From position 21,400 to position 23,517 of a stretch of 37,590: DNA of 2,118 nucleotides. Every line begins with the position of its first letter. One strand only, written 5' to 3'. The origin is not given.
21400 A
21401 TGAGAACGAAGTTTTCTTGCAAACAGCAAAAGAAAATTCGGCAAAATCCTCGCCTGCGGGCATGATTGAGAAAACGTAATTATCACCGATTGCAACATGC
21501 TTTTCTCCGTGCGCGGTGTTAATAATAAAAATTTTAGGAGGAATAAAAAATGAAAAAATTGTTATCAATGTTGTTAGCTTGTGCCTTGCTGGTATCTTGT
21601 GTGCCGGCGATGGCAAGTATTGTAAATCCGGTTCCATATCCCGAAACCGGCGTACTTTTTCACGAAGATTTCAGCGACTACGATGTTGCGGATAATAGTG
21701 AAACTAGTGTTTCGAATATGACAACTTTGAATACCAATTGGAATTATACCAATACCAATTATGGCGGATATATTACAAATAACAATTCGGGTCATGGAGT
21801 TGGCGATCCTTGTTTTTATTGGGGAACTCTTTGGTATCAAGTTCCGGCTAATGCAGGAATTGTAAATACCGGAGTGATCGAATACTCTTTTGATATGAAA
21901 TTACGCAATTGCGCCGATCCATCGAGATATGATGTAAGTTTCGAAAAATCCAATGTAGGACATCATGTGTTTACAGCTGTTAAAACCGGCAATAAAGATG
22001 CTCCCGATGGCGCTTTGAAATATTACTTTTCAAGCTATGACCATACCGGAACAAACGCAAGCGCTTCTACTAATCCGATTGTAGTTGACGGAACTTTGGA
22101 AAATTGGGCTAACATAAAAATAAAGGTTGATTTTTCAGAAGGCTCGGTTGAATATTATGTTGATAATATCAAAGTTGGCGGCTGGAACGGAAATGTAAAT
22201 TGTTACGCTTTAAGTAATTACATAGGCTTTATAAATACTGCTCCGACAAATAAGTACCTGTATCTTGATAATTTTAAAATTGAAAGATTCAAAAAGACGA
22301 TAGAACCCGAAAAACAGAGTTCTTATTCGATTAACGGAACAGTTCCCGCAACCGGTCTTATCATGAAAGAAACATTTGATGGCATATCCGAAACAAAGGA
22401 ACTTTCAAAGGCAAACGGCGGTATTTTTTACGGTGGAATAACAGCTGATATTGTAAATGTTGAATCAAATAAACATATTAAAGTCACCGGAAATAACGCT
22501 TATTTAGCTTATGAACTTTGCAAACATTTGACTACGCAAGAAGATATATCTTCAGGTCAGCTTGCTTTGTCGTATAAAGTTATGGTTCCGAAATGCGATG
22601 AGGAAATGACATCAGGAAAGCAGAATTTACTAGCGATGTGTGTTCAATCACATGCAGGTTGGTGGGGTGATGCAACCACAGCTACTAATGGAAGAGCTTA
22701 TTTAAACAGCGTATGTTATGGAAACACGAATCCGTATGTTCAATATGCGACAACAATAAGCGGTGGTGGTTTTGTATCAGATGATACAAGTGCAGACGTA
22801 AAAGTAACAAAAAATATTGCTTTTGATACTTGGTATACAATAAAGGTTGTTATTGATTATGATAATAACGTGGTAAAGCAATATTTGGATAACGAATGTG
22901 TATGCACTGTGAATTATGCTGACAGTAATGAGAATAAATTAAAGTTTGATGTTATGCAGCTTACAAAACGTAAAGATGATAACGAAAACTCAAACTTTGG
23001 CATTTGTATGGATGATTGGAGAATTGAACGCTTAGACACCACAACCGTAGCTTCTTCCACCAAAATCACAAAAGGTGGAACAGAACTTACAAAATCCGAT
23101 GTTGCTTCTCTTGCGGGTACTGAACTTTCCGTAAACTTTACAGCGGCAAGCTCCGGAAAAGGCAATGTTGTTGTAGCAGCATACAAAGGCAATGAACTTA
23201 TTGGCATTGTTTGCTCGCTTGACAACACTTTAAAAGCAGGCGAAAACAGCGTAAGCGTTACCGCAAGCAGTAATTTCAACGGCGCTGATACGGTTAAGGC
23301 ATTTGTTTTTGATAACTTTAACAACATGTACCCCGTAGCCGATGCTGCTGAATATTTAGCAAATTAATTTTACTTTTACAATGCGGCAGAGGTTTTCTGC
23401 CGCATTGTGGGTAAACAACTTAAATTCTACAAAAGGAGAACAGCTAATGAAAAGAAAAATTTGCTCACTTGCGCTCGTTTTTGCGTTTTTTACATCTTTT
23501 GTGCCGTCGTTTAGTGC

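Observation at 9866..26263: Surface glycan-processing gene string: GH-A enzymes, LamG-only proteins and three SLH proteins, with no recognisable anchor on the enzymes or lectins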

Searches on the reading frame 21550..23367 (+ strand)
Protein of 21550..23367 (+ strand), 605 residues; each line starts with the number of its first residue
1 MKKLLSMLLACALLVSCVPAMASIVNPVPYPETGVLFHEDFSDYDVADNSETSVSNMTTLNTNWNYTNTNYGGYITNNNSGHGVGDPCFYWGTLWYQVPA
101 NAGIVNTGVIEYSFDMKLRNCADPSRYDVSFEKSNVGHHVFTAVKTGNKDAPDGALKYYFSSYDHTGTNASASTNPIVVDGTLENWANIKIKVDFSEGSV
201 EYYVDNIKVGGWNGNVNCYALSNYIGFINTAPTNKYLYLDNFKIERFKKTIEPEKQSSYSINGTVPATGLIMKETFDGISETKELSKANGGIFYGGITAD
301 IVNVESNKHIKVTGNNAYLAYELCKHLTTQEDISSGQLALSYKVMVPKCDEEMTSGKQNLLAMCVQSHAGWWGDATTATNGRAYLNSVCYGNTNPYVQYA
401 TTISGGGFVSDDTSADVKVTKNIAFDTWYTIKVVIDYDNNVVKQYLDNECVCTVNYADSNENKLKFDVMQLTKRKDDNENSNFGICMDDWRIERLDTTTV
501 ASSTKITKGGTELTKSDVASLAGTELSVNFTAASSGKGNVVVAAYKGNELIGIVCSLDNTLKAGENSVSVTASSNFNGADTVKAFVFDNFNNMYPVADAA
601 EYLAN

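Call 3: search_protein_families(library=pfam, proteins=[window:21550-23367:+], max_evalue=0.01)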
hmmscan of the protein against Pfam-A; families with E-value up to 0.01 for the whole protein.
window:21550-23367:+ (605 aa): 0 families

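Call 8: search_protein_families(library=ncbifam, proteins=[window:21550-23367:+], max_evalue=0.01)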
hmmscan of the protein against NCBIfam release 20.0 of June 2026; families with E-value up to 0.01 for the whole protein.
window:21550-23367:+ (605 aa): 0 families

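Call 10: find_encoding_contigs(protein=window:21550-23367:+, flank=10000, max_places=6)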
Protein window:21550-23367:+ (605 aa): no gene with exactly this product is on record in the collection.

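Call 37: search_solved_structures(query=A1, max_evalue=10, show_alignments=2)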
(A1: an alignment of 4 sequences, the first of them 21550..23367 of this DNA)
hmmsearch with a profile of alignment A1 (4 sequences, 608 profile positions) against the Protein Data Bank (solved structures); distinct sequences matched with E-value up to 10: 4.
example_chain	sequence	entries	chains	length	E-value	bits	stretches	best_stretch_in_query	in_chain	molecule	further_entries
4ief_A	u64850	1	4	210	0.11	14.3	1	555-595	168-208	Gingipain R2 Pro-Domain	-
7cpl_A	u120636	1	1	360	0.19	13.6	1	490-551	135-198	Endo-1,4-beta-xylanase A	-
7cpk_A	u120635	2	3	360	0.2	13.5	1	490-551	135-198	Endo-1,4-beta-xylanase A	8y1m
8xy0_A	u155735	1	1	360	0.2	13.5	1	490-551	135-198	Endo-1,4-beta-xylanase A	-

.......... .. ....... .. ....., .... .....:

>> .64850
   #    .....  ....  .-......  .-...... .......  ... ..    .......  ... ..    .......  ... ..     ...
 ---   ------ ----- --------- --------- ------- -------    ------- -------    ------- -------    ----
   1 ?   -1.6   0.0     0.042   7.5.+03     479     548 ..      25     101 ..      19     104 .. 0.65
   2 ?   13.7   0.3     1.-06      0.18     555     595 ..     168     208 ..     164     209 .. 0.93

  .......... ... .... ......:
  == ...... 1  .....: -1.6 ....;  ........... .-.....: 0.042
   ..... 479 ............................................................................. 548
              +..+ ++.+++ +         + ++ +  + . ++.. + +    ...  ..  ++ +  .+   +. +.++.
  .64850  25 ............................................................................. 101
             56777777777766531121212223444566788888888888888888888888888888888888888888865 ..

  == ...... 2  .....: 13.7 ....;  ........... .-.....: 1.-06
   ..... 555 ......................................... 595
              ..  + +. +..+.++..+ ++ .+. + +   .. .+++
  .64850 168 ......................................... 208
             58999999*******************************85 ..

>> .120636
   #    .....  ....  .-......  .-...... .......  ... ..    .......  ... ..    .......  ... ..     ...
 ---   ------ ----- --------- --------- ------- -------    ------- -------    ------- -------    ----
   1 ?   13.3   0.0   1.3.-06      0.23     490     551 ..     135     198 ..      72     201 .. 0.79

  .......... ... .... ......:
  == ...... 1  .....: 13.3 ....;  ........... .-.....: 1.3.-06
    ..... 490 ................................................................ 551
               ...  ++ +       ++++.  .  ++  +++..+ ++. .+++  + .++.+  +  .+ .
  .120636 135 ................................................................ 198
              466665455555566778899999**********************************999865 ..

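Call 41: find_homologous_proteins(query=A1, max_evalue=0.001)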
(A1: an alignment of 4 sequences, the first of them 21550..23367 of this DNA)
Query A1 (4 sequences) (605 aa, profile of the alignment): 8 proteins with E <= 0.001 among 8000 candidates.
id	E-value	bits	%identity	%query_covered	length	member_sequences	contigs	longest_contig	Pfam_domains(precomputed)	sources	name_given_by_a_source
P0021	2.3e-260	884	100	100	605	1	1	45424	-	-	-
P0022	2.8e-207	708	35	100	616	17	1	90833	-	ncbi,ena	-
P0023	3.3e-205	701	35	100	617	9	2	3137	-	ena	-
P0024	7.2e-174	598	33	96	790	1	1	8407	-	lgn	-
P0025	2.3e-158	547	36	95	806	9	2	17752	-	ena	-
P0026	1.6e-149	518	35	53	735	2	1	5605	PF13385.14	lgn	-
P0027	3.6e-116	407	32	100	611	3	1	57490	-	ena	-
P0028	1.3e-115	406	31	100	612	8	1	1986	-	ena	-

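Call 47: find_encoding_contigs(protein=P0022, flank=10000, max_places=2)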
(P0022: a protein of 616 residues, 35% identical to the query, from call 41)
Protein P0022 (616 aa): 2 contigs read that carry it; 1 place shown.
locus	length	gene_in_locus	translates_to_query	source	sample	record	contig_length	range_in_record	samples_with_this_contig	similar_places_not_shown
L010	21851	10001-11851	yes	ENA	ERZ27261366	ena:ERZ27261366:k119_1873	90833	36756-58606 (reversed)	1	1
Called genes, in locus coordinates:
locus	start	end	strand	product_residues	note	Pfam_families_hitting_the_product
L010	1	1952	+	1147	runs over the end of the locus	PF06452:CBM9_1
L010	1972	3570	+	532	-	PF00395:SLH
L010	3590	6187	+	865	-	-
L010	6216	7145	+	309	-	PF00395:SLH (weak)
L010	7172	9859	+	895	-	PF13205:Big_5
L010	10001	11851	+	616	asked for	-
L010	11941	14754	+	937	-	-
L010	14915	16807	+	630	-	PF13385:Laminin_G_3 (faint)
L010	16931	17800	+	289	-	PF03419:Peptidase_U4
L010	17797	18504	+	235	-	PF04542:Sigma70_r2, PF04545:Sigma70_r4, PF01381:HTH_3 (weak)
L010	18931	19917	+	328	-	PF04392:ABC_sub_bind, PF13407:Peripla_BP_4 (weak)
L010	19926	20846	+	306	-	PF02653:BPD_transp_2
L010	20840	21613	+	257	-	PF00005:ABC_tran, PF02463:SMC_N (weak), PF13304:AAA_21 (faint)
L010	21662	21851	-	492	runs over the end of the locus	PF09547:SpoIVA_ATPase, PF20438:SpoIVA_middle, PF20439:SpoIVA_C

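Call 48: find_encoding_contigs(protein=P0027, flank=10000, max_places=2)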
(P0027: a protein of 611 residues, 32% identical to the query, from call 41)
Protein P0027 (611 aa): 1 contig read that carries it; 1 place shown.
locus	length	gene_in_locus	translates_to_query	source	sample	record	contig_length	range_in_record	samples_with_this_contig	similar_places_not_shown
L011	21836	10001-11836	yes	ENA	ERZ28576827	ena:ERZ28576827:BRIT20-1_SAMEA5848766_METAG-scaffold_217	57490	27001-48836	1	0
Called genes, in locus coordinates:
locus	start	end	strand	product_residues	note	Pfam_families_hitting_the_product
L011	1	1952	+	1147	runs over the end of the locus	PF06452:CBM9_1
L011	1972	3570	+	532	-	PF00395:SLH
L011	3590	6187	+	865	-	-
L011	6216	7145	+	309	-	PF00395:SLH (weak)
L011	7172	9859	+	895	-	PF13205:Big_5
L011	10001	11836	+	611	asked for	-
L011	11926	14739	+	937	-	-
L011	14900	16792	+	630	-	PF13385:Laminin_G_3 (faint)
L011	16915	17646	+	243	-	PF03419:Peptidase_U4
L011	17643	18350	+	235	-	PF04542:Sigma70_r2, PF04545:Sigma70_r4, PF01381:HTH_3 (weak)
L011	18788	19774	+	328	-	PF04392:ABC_sub_bind, PF13407:Peripla_BP_4 (weak)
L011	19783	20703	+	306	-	PF02653:BPD_transp_2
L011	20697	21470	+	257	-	PF00005:ABC_tran, PF02463:SMC_N (weak), PF13304:AAA_21 (faint)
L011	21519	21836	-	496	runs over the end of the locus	-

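Call 54: predict_structure(alignment_id=A5)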
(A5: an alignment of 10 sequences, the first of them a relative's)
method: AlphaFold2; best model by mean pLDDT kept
length: 605 residues; sequences in the alignment: 10
mean_pLDDT: 64.8   pTM: 0.45
mean pLDDT of the five models: 64.8, 63.7, 63.6, 63.4, 62.9
residues with pLDDT >= 90: 37; 70-90: 203; 50-70: 233; < 50: 132
segments of 3 or more residues with pLDDT < 50: 1-6, 10-32, 58-60, 62-65, 67-70, 80-85, 99-103, 147-153, 165-173, 249-263, 282-291, 295-297, 355-357, 372-379, 409-411, 413-415, 478-480, 497-502
pLDDT, mean of each block of 10 residues (from residue 1): 45 38 33 59 64 57 47 59 50 57 58 76 56 52 49 59 49 57 76 74 81 58 56 63 65 31 57 66 47 53 60 64 60 75 82 57 64 46 74 81 59 56 85 83 82 72 63 55 71 61 76 84 93 81 84 91 89 90 82 67 74
secondary structure, 60 per line:
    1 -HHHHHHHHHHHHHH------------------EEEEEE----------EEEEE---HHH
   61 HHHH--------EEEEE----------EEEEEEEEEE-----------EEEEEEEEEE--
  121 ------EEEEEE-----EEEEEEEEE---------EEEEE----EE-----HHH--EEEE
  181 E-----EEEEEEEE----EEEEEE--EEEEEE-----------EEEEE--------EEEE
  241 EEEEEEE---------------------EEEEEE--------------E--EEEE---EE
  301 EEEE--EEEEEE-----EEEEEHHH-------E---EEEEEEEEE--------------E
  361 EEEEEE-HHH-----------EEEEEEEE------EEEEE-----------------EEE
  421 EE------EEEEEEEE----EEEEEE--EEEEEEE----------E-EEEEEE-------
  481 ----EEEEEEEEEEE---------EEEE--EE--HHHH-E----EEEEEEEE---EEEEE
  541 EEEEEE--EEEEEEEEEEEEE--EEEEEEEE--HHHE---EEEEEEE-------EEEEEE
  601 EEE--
elements in order (helices of 4 or more, strands of 3 or more residues): H2-15 E34-39 E50-54 H58-64 E73-77 E88-97 E109-118 E127-132 E138-146 E156-160 E177-181 E187-194 E199-204 E207-212 E224-228 E237-247 E269-274 E292-295 E299-304 E307-312 E318-322 E337-345 E360-366 E382-389 E396-400 E418-422 E429-436 E441-446 E449-455 E468-473 E485-495 E505-508 H515-518 E525-532 E536-546 E549-561 E564-571 E581-587 E595-603
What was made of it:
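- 21550..23367 (+): P6: tandem LamG jelly rolls plus CTM (23098-23364). This is the hypervariable cassette slot. AF2 model (call 54).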

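Call 59: fold_search(model_id=the predicted structure, library=pdb)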
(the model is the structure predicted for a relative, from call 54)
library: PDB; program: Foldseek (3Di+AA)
matches with E <= 10: 1693; with E <= 0.001: 401
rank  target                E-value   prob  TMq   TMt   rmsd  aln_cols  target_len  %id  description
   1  4jqt_A                1.4e-08  1.00  0.22  0.29  15.8       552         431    8  Crystal structure of a putative glycosyl hydrolase (BT3469) from Bacteroides thetaiotaomicron VPI-5482 at 2.49 A resol (released 2013-04-17)
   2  7cec_C                2.5e-08  1.00  0.17  0.18  20.2       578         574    9  Structure of alpha6beta1 integrin in complex with laminin-511 (released 2021-06-23)
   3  5xau_D                3.6e-08  1.00  0.16  0.16  19.3       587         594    9  Crystal structure of integrin binding fragment of laminin-511 (released 2017-09-20)
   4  9qc7_B                4.2e-08  1.00  0.20  0.11  17.9       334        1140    9  BoNT-NTNH complex from Clostridium botulinum Serotype B1 (released 2025-09-10)
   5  9qc8_B                4.4e-08  1.00  0.22  0.12  16.9       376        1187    9  BoNT-NTNH-HA70 complex from Clostridium botulinum Serotype B1 (released 2025-09-10)
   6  5xau_A                5.1e-08  1.00  0.17  0.17  18.9       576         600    7  Crystal structure of integrin binding fragment of laminin-511 (released 2017-09-20)
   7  4han_A                5.4e-08  1.00  0.20  0.37  15.6       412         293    7  Crystal structure of Galectin 8 with NDP52 peptide (released 2013-03-20)
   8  3vuo                  7.5e-08  1.00  0.21  0.12  17.5       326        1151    8  Crystal structure of nontoxic nonhemagglutinin subcomponent (NTNHA) from clostridium botulinum serotype D strain 4947 (released 2012-09-19)
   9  3poy_A                7.9e-08  1.00  0.17  0.11  26.9       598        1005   10  Crystal Structure of the alpha-Neurexin-1 ectodomain, LNS 2-6 (released 2011-06-08)
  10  9c1f_B                7.9e-08  0.99  0.11  0.03  23.1       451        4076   10  Mink RyR3 in open conformation bound to Ca2+/ATP/caffeine (released 2024-10-16)
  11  9qco_A                8.7e-08  1.00  0.20  0.12   6.2       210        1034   11  NTNH-HA70 complex from Clostridium botulinum Serotype B1 (released 2025-09-10)
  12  9arl_B                1.2e-07  1.00  0.20  0.12  17.7       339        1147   11  CryoEM structure of BoNT-NTNH-OrfX2 complex from Clostridium botulinum strain A1-ST7B, major class (released 2025-01-22)
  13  1kit                  1.3e-07  1.00  0.22  0.18  29.3       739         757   10  VIBRIO CHOLERAE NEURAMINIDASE (released 1997-06-05)
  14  8qft                  1.5e-07  1.00  0.22  0.12  18.1       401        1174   12  X-ray structure of non-toxic non-hemagglutinin (NTNH) protein from botulinum neurotoxin serotype X (released 2024-08-14)
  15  5mqr                  1.6e-07  1.00  0.23  0.14  19.8       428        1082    6  Sialidase BT_1020 (released 2017-03-22)
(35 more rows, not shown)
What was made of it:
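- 21550..23367 (+): Foldseek hits to laminin LG, neurexin LNS, galectin and BoNT-HcN at probability about 1.0 (call 59).
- On LamG / ConA-like lectin fold: The P6 AF2 model gave Foldseek hits to laminin LG, neurexin LNS, galectins and BoNT HcN at probability about 1.0 (calls 54, 59).
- Checked: LamG/ConA-like fold for P6 (calls 54, 59).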

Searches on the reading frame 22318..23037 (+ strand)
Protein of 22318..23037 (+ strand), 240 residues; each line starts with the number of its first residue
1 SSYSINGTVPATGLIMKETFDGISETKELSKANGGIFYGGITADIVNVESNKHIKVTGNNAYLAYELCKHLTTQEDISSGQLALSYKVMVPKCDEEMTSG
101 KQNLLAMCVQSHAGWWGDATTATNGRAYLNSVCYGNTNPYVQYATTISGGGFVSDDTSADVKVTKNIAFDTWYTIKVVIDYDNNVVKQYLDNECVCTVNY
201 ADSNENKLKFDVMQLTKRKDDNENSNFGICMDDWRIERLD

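Call 20: search_protein_families(library=pfam, proteins=[window:22318-23037:+], max_evalue=5)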
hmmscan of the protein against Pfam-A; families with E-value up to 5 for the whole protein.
seq(240 aa): 1 family
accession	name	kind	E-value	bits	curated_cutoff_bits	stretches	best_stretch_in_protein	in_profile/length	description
PF09494.16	Slx4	-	0.097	13.1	24.8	1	180-199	41-60/60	Slx4 endonuclease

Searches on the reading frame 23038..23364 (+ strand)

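Call 20: search_protein_families(library=pfam, proteins=[window:23038-23364:+], max_evalue=5)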
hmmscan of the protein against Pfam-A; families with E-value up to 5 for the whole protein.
seq(109 aa): 2 families
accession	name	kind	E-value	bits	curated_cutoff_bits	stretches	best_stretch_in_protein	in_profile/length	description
PF22689.1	FGAR-AT_PurM_N-like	-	0.045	14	27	1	13-82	72-142/160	FGAR-AT PurM_N-like domain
PF21800.4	KH_KRR1_2nd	-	0.24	11.9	27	1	73-102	50-79/91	KRR1 small subunit processome component, second KH domain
